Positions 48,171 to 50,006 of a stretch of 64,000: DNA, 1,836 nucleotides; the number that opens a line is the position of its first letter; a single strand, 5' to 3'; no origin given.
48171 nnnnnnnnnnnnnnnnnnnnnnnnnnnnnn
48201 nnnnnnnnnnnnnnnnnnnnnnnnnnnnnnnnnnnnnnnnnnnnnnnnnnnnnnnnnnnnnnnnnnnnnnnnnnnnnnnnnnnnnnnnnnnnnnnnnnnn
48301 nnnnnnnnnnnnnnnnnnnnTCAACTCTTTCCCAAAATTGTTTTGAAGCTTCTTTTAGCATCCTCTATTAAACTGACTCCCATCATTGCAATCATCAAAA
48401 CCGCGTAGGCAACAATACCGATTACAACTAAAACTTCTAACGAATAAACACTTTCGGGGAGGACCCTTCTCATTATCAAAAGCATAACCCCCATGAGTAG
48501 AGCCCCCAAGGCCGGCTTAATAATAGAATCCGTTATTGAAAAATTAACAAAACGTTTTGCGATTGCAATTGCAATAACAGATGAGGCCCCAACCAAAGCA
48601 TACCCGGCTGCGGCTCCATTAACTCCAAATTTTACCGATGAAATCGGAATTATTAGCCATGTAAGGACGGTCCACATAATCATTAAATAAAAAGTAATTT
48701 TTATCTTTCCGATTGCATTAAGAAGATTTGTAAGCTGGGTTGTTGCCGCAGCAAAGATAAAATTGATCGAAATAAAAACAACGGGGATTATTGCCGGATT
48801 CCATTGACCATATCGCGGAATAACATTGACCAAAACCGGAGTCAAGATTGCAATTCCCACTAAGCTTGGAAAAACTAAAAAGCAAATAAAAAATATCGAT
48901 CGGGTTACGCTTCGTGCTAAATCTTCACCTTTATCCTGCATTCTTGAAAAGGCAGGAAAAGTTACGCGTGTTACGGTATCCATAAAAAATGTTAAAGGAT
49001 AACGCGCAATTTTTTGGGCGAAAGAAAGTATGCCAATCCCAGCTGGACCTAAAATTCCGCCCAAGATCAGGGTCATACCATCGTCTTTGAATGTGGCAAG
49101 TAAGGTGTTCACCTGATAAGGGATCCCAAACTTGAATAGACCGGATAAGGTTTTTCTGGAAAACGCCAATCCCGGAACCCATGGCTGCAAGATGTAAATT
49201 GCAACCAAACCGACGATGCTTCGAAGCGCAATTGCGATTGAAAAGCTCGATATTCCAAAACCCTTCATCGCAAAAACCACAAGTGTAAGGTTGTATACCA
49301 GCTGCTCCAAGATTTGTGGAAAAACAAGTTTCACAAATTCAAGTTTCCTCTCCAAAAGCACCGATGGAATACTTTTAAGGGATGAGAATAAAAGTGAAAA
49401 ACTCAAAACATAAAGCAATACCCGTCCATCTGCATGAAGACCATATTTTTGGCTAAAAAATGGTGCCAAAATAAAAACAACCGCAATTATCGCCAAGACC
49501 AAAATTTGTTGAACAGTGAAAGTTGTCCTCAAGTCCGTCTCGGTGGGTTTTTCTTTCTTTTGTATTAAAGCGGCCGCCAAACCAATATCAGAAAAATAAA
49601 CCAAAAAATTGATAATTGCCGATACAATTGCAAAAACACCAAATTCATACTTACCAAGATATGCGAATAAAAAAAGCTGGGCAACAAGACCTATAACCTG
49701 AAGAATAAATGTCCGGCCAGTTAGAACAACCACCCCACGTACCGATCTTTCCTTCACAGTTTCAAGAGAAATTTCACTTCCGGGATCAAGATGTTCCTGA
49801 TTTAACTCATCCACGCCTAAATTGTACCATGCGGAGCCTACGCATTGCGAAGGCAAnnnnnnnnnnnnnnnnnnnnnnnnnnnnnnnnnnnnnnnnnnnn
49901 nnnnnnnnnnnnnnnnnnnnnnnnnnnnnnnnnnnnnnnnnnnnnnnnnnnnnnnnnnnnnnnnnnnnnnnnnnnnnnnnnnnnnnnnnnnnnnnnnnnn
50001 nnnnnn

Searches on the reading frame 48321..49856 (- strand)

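Call 61: search_protein_families(library=ncbifam, proteins=[window:48321-49856:-], max_evalue=0.001)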
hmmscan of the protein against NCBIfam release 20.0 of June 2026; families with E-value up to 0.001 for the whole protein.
window:48321-49856:- (511 aa): 3 families
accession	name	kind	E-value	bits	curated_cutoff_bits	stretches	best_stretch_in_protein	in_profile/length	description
NF007773.0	PRK10459.1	equivalog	1.8e-41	142.7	273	1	35-502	4-477/492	MOP flippase family protein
NF047674.1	TeichurnBiosyTuaB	equivalog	3.1e-28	99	580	1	33-489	3-467/469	teichuronic acid biosynthesis protein TuaB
NF058658.1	Oglyco_Wzx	exception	3e-25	89.2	720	1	32-495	4-463/478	O-glycosylation flippase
